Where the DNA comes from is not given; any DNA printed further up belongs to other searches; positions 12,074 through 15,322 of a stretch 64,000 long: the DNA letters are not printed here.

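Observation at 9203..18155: Tandem triplication of ~1000-aa S8 protease / PKD / T9SS-C-terminal-domain genes with minimal intergenic spacing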

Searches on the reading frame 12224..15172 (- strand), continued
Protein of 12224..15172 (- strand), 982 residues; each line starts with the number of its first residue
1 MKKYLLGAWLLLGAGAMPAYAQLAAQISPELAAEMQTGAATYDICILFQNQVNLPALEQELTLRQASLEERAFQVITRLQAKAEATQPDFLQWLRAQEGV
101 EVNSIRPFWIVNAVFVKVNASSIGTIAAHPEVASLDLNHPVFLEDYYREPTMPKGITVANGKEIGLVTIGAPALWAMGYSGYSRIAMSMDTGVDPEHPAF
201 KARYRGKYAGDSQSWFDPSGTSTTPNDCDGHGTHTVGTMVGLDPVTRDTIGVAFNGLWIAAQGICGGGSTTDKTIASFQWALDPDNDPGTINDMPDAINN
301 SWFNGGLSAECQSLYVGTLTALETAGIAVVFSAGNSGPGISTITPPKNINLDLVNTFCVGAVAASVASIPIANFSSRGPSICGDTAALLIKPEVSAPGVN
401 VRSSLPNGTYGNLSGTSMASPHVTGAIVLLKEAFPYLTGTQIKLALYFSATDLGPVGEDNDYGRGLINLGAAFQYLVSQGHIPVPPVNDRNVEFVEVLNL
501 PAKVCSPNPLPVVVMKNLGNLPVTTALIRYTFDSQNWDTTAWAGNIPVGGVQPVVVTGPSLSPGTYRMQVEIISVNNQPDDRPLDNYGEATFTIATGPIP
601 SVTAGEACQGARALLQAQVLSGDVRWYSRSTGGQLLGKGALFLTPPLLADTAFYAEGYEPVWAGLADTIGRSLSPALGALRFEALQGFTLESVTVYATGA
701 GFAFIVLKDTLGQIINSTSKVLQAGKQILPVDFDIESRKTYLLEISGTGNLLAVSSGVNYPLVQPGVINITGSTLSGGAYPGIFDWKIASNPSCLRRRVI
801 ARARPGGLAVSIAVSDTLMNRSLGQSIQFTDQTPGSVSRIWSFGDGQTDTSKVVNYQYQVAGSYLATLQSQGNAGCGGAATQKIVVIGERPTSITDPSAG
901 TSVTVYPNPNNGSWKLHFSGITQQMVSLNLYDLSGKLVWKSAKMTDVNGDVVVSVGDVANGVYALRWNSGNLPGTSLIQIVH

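Call 19: find_homologous_proteins(query=window:12224-15172:-, max_evalue=1e-50)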
Query window:12224-15172:- (982 aa): 2993 proteins with E <= 1e-50 among 8000 candidates; the best 120 are listed.
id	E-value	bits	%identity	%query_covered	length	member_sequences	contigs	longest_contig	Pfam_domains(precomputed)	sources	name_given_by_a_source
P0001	0.0e+0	2222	100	100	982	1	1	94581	PF00801.27,PF18962.8,PF19081.7,PF00082.28,PF18911.7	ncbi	-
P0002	0.0e+0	1110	54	100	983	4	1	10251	PF00801.27,PF19081.7,PF00082.28,PF18911.7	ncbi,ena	-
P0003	2.2e-224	766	41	99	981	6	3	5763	PF00801.27,PF18962.8,PF19081.7,PF00082.28,PF18911.7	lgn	-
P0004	3.7e-224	765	41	98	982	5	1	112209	PF00801.27,PF18962.8,PF19081.7,PF00082.28,PF18911.7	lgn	-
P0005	9.2e-223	760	42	97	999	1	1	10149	PF00801.27,PF18962.8,PF19081.7,PF00082.28,PF18911.7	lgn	-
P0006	2.8e-218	745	41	97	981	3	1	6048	PF00801.27,PF18962.8,PF19081.7,PF00082.28,PF18911.7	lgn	-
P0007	6.1e-218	744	41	98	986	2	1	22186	PF00801.27,PF18962.8,PF19081.7,PF00082.28,PF18911.7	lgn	-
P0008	8.9e-216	737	40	96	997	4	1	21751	PF00801.27,PF18962.8,PF19081.7,PF00082.28,PF18911.7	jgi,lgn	jgi:subtilisin family serine protease/PKD repeat protein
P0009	1.8e-215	736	40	98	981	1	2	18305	PF00801.27,PF18962.8,PF19081.7,PF00082.28,PF18911.7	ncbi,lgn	-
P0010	3.4e-215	735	42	95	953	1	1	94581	PF00801.27,PF18962.8,PF19081.7,PF00082.28,PF18911.7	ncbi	-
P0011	3.1e-214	732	40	95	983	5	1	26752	PF00801.27,PF18962.8,PF19081.7,PF00082.28,PF18911.7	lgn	-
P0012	8.2e-214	731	42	96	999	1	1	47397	PF00801.27,PF18962.8,PF19081.7,PF00082.28,PF18911.7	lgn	-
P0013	1.2e-213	730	41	94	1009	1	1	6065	PF00801.27,PF18962.8,PF19081.7,PF00082.28,PF18911.7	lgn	-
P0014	3.7e-211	722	41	98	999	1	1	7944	PF00801.27,PF18962.8,PF19081.7,PF00082.28,PF18911.7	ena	-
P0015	4.1e-211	722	42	94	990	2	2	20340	PF00801.27,PF18962.8,PF19081.7,PF00082.28,PF18911.7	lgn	-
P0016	5.8e-210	718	40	95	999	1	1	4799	PF00801.27,PF18962.8,PF19081.7,PF00082.28,PF18911.7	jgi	jgi:subtilisin family serine protease/PKD repeat protein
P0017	9.2e-210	717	43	92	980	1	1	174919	PF00801.27,PF18962.8,PF00082.28,PF18911.7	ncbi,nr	ncbi:MAG: S8 family serine peptidase [Bacteroidia bacterium]|nr:S8 family serine peptidase [Bacteroi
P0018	6.1e-209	715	41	93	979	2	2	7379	PF00801.27,PF18962.8,PF19081.7,PF00082.28,PF18911.7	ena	-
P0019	6.7e-208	711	41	94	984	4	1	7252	PF00801.27,PF18962.8,PF19081.7,PF00082.28,PF18911.7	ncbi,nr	ncbi:MAG: S8 family serine peptidase, partial [Bacteroidetes bacterium]|nr:S8 family serine peptidas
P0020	9.2e-208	711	40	98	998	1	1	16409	PF00801.27,PF18962.8,PF19081.7,PF00082.28,PF18911.7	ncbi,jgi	-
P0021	1.2e-207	710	40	99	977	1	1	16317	PF00801.27,PF18962.8,PF19081.7,PF00082.28,PF18911.7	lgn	-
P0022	2.3e-205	703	39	98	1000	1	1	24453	PF00801.27,PF18962.8,PF19081.7,PF00082.28,PF18911.7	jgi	jgi:subtilisin family serine protease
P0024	1.2e-204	700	40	97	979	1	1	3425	PF00801.27,PF18962.8,PF19081.7,PF00082.28,PF18911.7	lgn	-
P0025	1.2e-204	700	39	96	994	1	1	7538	PF00801.27,PF18962.8,PF19081.7,PF00082.28,PF18911.7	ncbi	-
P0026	3.1e-203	696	40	94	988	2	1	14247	PF00801.27,PF18962.8,PF19081.7,PF00082.28,PF18911.7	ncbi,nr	ncbi:MAG: S8 family serine peptidase [Bacteroidia bacterium]|nr:S8 family serine peptidase [Bacteroi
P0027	5.8e-203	695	40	94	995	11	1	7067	PF00801.27,PF18962.8,PF19081.7,PF00082.28,PF18911.7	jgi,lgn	jgi:PKD repeat protein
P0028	8.7e-203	694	38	96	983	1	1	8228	PF00801.27,PF18962.8,PF19081.7,PF00082.28,PF18911.7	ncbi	ncbi:MAG: S8 family serine peptidase [Bacteroidia bacterium]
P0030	2.4e-202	693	40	97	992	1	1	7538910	PF00801.27,PF18962.8,PF19081.7,PF00082.28,PF18911.7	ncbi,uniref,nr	ncbi:S8 family serine peptidase [Pontibacter sp. G13]|uniref:S8 family serine peptidase n=1 Tax=Pont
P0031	2.4e-202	693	38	99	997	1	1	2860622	PF00801.27,PF18962.8,PF19081.7,PF00082.28,PF18911.7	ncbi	ncbi:MAG: S8 family serine peptidase [Bacteroidia bacterium]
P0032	9.4e-202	691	42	95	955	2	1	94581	PF00801.27,PF19081.7,PF00082.28,PF18911.7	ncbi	-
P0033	2.0e-201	690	38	98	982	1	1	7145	PF00801.27,PF18962.8,PF19081.7,PF00082.28,PF18911.7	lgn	-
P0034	4.8e-201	688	39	96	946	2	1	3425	PF00801.27,PF18962.8,PF19081.7,PF00082.28,PF18911.7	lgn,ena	-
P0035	9.3e-201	687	40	94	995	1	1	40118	PF00801.27,PF18962.8,PF19081.7,PF00082.28,PF18911.7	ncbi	-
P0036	1.8e-200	686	39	100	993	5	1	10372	PF00801.27,PF18962.8,PF19081.7,PF00082.28,PF18911.7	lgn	-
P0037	3.6e-200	685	40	93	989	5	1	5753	PF00801.27,PF18962.8,PF19081.7,PF00082.28,PF18911.7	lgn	-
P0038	1.1e-199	684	38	99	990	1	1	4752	PF00801.27,PF18962.8,PF19081.7,PF00082.28,PF18911.7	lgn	-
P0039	1.6e-199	683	38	100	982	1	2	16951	PF00801.27,PF18962.8,PF19081.7,PF00082.28,PF18911.7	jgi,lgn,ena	-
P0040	1.8e-199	683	40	94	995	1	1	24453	PF00801.27,PF18962.8,PF19081.7,PF00082.28,PF18911.7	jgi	jgi:PKD repeat protein/subtilisin family serine protease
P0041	2.6e-198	679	40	95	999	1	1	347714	PF00801.27,PF18962.8,PF19081.7,PF00082.28,PF18911.7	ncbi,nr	ncbi:MAG: S8 family serine peptidase [Saprospiraceae bacterium]|nr:S8 family serine peptidase [Sapro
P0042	2.9e-198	679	39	96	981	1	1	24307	PF00801.27,PF18962.8,PF19081.7,PF00082.28,PF18911.7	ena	-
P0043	4.8e-198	678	38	100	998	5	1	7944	PF00801.27,PF18962.8,PF19081.7,PF00082.28,PF18911.7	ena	-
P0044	5.6e-198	678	40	96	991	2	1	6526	PF00801.27,PF18962.8,PF19081.7,PF00082.28,PF18911.7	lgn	-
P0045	6.7e-198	678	39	96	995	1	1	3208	PF00801.27,PF18962.8,PF19081.7,PF00082.28,PF18911.7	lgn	-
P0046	1.0e-197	677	39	96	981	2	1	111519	PF00801.27,PF18962.8,PF19081.7,PF00082.28,PF18911.7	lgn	-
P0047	2.2e-197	676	39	98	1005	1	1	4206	PF00801.27,PF18962.8,PF19081.7,PF00082.28,PF18911.7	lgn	-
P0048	7.2e-197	675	39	96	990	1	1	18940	PF00801.27,PF18962.8,PF19081.7,PF00082.28,PF18911.7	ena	-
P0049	7.3e-197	675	38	98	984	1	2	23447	PF00801.27,PF18962.8,PF19081.7,PF00082.28,PF18911.7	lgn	-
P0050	1.0e-196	674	41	89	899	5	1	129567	PF00801.27,PF18962.8,PF19081.7,PF00082.28,PF18911.7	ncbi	ncbi:MAG: S8 family serine peptidase [Bacteroidia bacterium]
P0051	1.1e-196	674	39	96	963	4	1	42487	PF00801.27,PF18962.8,PF19081.7,PF00082.28,PF18911.7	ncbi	-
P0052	3.7e-196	672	38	100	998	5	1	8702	PF00801.27,PF18962.8,PF19081.7,PF00082.28,PF18911.7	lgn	-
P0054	1.3e-195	670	39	97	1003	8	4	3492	PF00801.27,PF18962.8,PF19081.7,PF00082.28,PF18911.7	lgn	-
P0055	1.5e-195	670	39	96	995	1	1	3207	PF00801.27,PF18962.8,PF00082.28,PF18911.7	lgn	-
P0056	1.6e-195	670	38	96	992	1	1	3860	PF00801.27,PF18962.8,PF19081.7,PF00082.28,PF18911.7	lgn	-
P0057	1.6e-195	670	37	97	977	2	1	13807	PF00801.27,PF18962.8,PF19081.7,PF00082.28,PF18911.7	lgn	-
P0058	3.0e-195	669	39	99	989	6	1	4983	PF00801.27,PF18962.8,PF19081.7,PF00082.28,PF18911.7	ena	-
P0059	3.0e-195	669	40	96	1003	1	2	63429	PF00801.27,PF18962.8,PF07705.18,PF19081.7,PF00082.28,PF18911.7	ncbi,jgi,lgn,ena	-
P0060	3.5e-195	669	39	96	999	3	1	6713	PF00801.27,PF18962.8,PF19081.7,PF00082.28,PF18911.7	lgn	-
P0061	3.6e-195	669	39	94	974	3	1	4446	PF18962.8,PF19081.7,PF00082.28,PF18911.7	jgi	-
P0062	3.9e-195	669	40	94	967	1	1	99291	PF00801.27,PF18962.8,PF19081.7,PF00082.28,PF18911.7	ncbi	-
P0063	4.4e-195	669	39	95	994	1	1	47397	PF00801.27,PF18962.8,PF19081.7,PF00082.28,PF18911.7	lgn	-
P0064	5.9e-195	668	38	98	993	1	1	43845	PF00801.27,PF18962.8,PF19081.7,PF00082.28,PF18911.7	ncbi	ncbi:MAG: S8 family serine peptidase [Saprospiraceae bacterium]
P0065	7.0e-195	668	38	96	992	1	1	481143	PF00801.27,PF18962.8,PF19081.7,PF00082.28,PF18911.7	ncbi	ncbi:MAG: S8 family serine peptidase [Bacteroidia bacterium]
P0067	1.0e-194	667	39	93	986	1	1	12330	PF00801.27,PF18962.8,PF19081.7,PF00082.28,PF18911.7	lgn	-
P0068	1.3e-194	667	39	99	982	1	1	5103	PF00801.27,PF18962.8,PF19081.7,PF00082.28,PF18911.7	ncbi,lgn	-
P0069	1.6e-194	667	39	96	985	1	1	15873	PF00801.27,PF18962.8,PF19081.7,PF00082.28,PF18911.7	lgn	-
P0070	8.1e-194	664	39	94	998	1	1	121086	PF00801.27,PF18962.8,PF19081.7,PF00082.28,PF18911.7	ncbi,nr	ncbi:MAG: S8 family serine peptidase [Bacteroidia bacterium]|nr:S8 family serine peptidase [Bacteroi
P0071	9.8e-194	664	39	97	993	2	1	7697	PF00801.27,PF18962.8,PF19081.7,PF00082.28,PF18911.7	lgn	-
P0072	1.2e-193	664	39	94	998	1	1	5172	PF00801.27,PF18962.8,PF19081.7,PF00082.28,PF18911.7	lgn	-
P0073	1.3e-193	664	38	96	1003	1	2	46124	PF00801.27,PF18962.8,PF19081.7,PF00082.28,PF18911.7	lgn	-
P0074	1.4e-193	664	39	94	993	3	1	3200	PF00801.27,PF18962.8,PF19081.7,PF00082.28,PF18911.7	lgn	-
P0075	1.7e-193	663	39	97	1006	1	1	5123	PF00801.27,PF18962.8,PF19081.7,PF00082.28,PF18911.7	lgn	-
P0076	1.9e-193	663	40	94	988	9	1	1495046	PF00801.27,PF18962.8,PF19081.7,PF00082.28,PF18911.7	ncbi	-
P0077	2.3e-193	663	38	99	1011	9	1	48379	PF00801.27,PF18962.8,PF19081.7,PF00082.28,PF18911.7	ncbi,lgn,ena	-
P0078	2.4e-193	663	38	95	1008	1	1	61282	PF00801.27,PF18962.8,PF19081.7,PF00082.28,PF18911.7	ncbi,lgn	-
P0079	2.8e-193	663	39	96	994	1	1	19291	PF00801.27,PF18962.8,PF19081.7,PF00082.28,PF18911.7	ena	-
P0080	3.1e-193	663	38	98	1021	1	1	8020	PF00801.27,PF18962.8,PF19081.7,PF00082.28,PF18911.7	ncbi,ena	-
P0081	3.3e-193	662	38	96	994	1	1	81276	PF00801.27,PF18962.8,PF19081.7,PF00082.28,PF18911.7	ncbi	ncbi:MAG: S8 family serine peptidase [Bacteroidia bacterium]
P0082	4.1e-193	662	40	92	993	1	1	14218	PF00801.27,PF18962.8,PF19081.7,PF00082.28,PF18911.7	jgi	jgi:subtilisin family serine protease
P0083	4.1e-193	662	39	95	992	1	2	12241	PF00801.27,PF18962.8,PF19081.7,PF00082.28,PF18911.7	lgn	-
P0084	1.3e-192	660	37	96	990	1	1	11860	PF00801.27,PF18962.8,PF19081.7,PF00082.28,PF18911.7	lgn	-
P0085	1.4e-192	660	38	96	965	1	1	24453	PF00801.27,PF18962.8,PF19081.7,PF00082.28,PF18911.7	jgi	jgi:hypothetical protein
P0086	1.4e-192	660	40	96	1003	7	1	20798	PF00801.27,PF18962.8,PF19081.7,PF00082.28,PF18911.7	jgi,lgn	jgi:subtilisin family serine protease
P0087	2.1e-192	660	39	96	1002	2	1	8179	PF00801.27,PF18962.8,PF19081.7,PF00082.28,PF18911.7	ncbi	-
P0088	2.4e-192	660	38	95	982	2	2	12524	PF00801.27,PF18962.8,PF19081.7,PF00082.28,PF18911.7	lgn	-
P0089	3.6e-192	659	39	95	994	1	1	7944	PF00801.27,PF18962.8,PF19081.7,PF00082.28,PF18911.7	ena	-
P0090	5.3e-192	658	40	94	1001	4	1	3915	PF00801.27,PF18962.8,PF19081.7,PF00082.28,PF18911.7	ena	-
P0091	5.9e-192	658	37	98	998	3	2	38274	PF00801.27,PF18962.8,PF19081.7,PF00082.28,PF18911.7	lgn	-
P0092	6.7e-192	658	40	95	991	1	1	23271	PF00801.27,PF18962.8,PF19081.7,PF00082.28,PF18911.7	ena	-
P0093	1.0e-191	657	39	99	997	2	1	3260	PF00801.27,PF18962.8,PF19081.7,PF00082.28,PF18911.7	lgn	-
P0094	1.3e-191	657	37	99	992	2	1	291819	PF00801.27,PF18962.8,PF19081.7,PF00082.28,PF18911.7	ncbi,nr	ncbi:MAG: S8 family serine peptidase [Saprospirales bacterium]|nr:S8 family serine peptidase [Sapros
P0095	1.7e-191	657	39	96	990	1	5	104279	PF00801.27,PF18962.8,PF19081.7,PF00082.28,PF18911.7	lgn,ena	-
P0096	3.0e-191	656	38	96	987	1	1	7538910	PF18962.8,PF00082.28,PF18911.7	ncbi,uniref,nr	ncbi:S8 family serine peptidase [Pontibacter sp. G13]|uniref:S8 family serine peptidase n=1 Tax=Pont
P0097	7.1e-191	655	38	96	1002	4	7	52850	PF00801.27,PF18962.8,PF19081.7,PF00082.28,PF18911.7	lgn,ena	-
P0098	9.9e-191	654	39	94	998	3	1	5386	PF00801.27,PF18962.8,PF19081.7,PF00082.28,PF18911.7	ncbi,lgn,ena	-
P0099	1.2e-190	654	39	96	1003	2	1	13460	PF00801.27,PF18962.8,PF19081.7,PF00082.28,PF18911.7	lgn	-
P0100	2.0e-190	653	38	98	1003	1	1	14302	PF00801.27,PF18962.8,PF19081.7,PF00082.28,PF18911.7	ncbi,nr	ncbi:MAG: S8 family serine peptidase [Saprospiraceae bacterium]|nr:S8 family serine peptidase [Sapro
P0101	2.2e-190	653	40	98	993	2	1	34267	PF22352.3,PF00801.27,PF18962.8,PF19081.7,PF00082.28,PF18911.7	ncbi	ncbi:MAG: S8 family serine peptidase [Bacteroidota bacterium]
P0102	3.7e-190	652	37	99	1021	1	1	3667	PF00801.27,PF18962.8,PF19081.7,PF00082.28,PF18911.7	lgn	-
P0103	9.3e-190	651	40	96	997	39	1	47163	PF00801.27,PF18962.8,PF00082.28,PF18911.7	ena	-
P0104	1.1e-189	651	37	98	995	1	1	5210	PF00801.27,PF18962.8,PF19081.7,PF00082.28,PF18911.7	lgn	-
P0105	1.6e-189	650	39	92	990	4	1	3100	PF00801.27,PF18962.8,PF19081.7,PF00082.28,PF18911.7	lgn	-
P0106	3.1e-189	649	37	96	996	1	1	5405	PF00801.27,PF18962.8,PF19081.7,PF00082.28,PF18911.7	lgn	-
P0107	3.3e-189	649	37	96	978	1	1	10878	PF00801.27,PF18962.8,PF19081.7,PF00082.28,PF18911.7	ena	-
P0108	5.1e-189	649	38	95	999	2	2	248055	PF00801.27,PF18962.8,PF19081.7,PF00082.28,PF18911.7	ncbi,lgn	-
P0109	8.0e-189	648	39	98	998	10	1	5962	PF00801.27,PF18962.8,PF00082.28,PF18911.7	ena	-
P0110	1.1e-188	647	38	96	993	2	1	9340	PF00801.27,PF18962.8,PF19081.7,PF00082.28,PF18911.7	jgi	-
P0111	1.4e-188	647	38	96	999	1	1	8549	PF00801.27,PF18962.8,PF19081.7,PF00082.28,PF18911.7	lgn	-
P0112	1.7e-188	647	40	94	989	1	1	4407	PF00801.27,PF18962.8,PF19081.7,PF00082.28,PF18911.7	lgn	-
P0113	1.9e-188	647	38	98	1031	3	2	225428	PF00801.27,PF18962.8,PF19081.7,PF00082.28,PF18911.7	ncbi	-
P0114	2.2e-188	646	37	99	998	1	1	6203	PF00801.27,PF18962.8,PF19081.7,PF00082.28,PF18911.7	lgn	-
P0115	2.2e-188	646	38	96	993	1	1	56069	PF00801.27,PF18962.8,PF19081.7,PF00082.28,PF18911.7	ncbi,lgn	-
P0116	3.4e-188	646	38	96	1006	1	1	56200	PF00801.27,PF18962.8,PF19081.7,PF00082.28,PF18911.7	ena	-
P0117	4.7e-188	645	37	99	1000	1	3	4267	PF00801.27,PF18962.8,PF19081.7,PF00082.28,PF18911.7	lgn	-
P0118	5.2e-188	645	39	95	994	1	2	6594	PF00801.27,PF18962.8,PF00082.28,PF18911.7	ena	-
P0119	5.2e-188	645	39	96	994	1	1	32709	PF00801.27,PF18962.8,PF00082.28,PF18911.7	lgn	-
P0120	8.6e-188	645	38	94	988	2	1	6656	PF00801.27,PF18962.8,PF19081.7,PF00082.28,PF18911.7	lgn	-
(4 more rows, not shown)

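Call 20: find_encoding_contigs(protein=P0002, flank=10000, max_places=3)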
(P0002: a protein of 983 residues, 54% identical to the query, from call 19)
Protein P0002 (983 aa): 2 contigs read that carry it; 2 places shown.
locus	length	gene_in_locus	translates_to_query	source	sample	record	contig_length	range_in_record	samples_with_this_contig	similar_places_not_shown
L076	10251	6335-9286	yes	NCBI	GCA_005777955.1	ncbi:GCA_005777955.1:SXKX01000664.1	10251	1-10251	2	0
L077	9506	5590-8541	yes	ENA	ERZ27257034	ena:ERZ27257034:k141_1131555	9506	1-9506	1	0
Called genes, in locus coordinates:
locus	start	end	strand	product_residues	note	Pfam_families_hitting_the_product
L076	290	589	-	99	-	-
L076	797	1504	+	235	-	-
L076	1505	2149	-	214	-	PF25087:GMPPB_C (faint), PF00132:Hexapep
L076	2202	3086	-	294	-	PF00106:adh_short, PF08659:KR, PF13561:adh_short_C2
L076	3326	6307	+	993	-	PF00082:Peptidase_S8, PF19081:Ig_7, PF00801:PKD, PF18911:PKD_4, PF18962:Por_Secre_tail (weak)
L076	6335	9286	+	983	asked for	PF00082:Peptidase_S8, PF19081:Ig_7, PF00801:PKD, PF18911:PKD_4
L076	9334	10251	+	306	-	?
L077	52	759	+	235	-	-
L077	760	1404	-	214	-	PF25087:GMPPB_C (faint), PF00132:Hexapep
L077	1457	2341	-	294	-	PF00106:adh_short, PF08659:KR, PF13561:adh_short_C2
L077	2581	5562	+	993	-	PF00082:Peptidase_S8, PF19081:Ig_7, PF00801:PKD, PF18911:PKD_4, PF18962:Por_Secre_tail (weak)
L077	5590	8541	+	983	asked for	PF00082:Peptidase_S8, PF19081:Ig_7, PF00801:PKD, PF18911:PKD_4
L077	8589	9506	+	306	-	?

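Call 21: find_encoding_contigs(protein=P0001, flank=10000, max_places=2)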
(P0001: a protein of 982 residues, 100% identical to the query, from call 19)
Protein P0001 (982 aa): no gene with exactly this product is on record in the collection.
